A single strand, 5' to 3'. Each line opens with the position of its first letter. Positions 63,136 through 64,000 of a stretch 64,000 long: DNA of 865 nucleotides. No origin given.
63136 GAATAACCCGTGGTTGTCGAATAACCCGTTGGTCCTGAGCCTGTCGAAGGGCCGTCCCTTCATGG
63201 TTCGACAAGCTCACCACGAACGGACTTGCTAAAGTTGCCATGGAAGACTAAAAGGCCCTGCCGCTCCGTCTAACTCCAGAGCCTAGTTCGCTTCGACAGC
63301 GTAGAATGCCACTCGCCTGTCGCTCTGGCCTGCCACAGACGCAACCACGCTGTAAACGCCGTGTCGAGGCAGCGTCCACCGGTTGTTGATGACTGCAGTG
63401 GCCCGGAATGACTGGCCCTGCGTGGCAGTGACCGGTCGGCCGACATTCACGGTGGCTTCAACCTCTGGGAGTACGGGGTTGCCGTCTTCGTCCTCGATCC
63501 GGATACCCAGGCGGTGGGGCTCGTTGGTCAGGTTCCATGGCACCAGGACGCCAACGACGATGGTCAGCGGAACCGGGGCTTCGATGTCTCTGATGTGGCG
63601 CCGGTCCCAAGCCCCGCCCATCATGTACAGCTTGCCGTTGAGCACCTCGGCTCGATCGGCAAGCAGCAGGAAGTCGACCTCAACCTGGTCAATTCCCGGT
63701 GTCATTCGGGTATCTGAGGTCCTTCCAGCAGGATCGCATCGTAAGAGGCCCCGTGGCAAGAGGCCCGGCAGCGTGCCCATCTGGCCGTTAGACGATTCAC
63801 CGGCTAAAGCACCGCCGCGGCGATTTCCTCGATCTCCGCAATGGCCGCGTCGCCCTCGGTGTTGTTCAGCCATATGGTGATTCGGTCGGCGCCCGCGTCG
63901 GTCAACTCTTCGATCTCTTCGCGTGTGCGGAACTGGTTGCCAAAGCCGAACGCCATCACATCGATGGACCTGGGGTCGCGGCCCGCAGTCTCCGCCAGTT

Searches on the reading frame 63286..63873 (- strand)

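Call 58: search_protein_families(library=pfam, proteins=[window:63286-63873:-], max_evalue=0.00001)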
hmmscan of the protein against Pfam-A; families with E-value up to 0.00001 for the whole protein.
window:63286-63873:- (196 aa): 1 family
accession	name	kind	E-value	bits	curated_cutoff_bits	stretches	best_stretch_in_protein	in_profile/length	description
PF22091.2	DUF6941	-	4.3e-14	53.4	27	1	68-191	2-123/125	Family of unknown function (DUF6941)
